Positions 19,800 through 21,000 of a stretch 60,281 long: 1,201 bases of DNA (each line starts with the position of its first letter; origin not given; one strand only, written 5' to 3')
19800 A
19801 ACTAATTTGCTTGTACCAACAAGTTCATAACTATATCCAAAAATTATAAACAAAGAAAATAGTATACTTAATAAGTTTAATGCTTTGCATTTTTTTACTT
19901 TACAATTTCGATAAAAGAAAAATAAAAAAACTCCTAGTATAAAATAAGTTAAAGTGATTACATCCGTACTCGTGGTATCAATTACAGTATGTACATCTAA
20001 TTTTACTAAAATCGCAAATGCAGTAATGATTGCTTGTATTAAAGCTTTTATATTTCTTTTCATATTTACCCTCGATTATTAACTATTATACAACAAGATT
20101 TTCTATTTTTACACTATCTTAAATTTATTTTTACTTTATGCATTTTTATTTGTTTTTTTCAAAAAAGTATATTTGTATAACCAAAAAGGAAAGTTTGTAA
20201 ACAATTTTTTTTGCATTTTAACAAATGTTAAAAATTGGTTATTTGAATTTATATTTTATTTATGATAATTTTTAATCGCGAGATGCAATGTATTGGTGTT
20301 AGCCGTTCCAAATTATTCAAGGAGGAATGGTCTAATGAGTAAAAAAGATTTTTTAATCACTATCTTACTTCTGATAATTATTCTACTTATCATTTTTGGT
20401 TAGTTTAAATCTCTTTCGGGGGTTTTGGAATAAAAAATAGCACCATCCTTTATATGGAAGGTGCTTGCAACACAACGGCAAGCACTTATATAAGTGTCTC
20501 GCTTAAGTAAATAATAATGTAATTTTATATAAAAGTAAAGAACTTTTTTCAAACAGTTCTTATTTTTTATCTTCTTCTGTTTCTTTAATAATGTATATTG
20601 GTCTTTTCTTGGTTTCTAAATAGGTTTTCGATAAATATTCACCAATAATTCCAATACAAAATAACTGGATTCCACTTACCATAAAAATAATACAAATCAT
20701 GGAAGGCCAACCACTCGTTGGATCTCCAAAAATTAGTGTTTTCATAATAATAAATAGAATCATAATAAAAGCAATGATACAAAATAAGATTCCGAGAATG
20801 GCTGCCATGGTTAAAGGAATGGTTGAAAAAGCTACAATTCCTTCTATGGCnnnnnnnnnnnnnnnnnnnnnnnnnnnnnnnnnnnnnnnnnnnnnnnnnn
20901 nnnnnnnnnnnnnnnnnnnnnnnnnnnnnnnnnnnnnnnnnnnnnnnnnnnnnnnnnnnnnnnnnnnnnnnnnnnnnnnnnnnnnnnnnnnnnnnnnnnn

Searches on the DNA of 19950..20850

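Call 7: search_rna_families(source=window, start=19950, end=20850, threshold=evalue, max_evalue=10, show_alignments=3)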
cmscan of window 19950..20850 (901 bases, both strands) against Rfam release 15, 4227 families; matches with E-value up to 10: 7.
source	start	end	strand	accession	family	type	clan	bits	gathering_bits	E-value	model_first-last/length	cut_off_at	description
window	20736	20849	+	RF04182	GibS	Gene; sRNA;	-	20.1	115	3.5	1-142/142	no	GibS sRNA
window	20214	20248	-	RF01359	CRISPR-DR46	Gene; CRISPR;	-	18.8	50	5.5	1-38/38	no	CRISPR RNA direct repeat element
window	20367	20469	+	RF02450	ncr1175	Gene; sRNA;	-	18.4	60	1.4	1-110/110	no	Bacillus sRNA ncr1175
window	20137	20171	-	RF00705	mir-202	Gene; miRNA;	-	16.9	51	0.86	21-55/76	no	mir-202 microRNA precursor family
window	20738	20771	-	RF02108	DLEU2_4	Gene; lncRNA;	-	13.9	40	6.4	23-58/58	no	Deleted in lymphocytic leukemia 2 conserved region 4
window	20261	20354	+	RF00077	SraB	Gene; sRNA;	-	13.6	130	6.5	1-169/169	no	SraB RNA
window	20540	20577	-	RF01306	sR52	Gene; snRNA; snoRNA; CD-box;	-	12.8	50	7.4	1-60/60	no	Small nucleolar RNA sR52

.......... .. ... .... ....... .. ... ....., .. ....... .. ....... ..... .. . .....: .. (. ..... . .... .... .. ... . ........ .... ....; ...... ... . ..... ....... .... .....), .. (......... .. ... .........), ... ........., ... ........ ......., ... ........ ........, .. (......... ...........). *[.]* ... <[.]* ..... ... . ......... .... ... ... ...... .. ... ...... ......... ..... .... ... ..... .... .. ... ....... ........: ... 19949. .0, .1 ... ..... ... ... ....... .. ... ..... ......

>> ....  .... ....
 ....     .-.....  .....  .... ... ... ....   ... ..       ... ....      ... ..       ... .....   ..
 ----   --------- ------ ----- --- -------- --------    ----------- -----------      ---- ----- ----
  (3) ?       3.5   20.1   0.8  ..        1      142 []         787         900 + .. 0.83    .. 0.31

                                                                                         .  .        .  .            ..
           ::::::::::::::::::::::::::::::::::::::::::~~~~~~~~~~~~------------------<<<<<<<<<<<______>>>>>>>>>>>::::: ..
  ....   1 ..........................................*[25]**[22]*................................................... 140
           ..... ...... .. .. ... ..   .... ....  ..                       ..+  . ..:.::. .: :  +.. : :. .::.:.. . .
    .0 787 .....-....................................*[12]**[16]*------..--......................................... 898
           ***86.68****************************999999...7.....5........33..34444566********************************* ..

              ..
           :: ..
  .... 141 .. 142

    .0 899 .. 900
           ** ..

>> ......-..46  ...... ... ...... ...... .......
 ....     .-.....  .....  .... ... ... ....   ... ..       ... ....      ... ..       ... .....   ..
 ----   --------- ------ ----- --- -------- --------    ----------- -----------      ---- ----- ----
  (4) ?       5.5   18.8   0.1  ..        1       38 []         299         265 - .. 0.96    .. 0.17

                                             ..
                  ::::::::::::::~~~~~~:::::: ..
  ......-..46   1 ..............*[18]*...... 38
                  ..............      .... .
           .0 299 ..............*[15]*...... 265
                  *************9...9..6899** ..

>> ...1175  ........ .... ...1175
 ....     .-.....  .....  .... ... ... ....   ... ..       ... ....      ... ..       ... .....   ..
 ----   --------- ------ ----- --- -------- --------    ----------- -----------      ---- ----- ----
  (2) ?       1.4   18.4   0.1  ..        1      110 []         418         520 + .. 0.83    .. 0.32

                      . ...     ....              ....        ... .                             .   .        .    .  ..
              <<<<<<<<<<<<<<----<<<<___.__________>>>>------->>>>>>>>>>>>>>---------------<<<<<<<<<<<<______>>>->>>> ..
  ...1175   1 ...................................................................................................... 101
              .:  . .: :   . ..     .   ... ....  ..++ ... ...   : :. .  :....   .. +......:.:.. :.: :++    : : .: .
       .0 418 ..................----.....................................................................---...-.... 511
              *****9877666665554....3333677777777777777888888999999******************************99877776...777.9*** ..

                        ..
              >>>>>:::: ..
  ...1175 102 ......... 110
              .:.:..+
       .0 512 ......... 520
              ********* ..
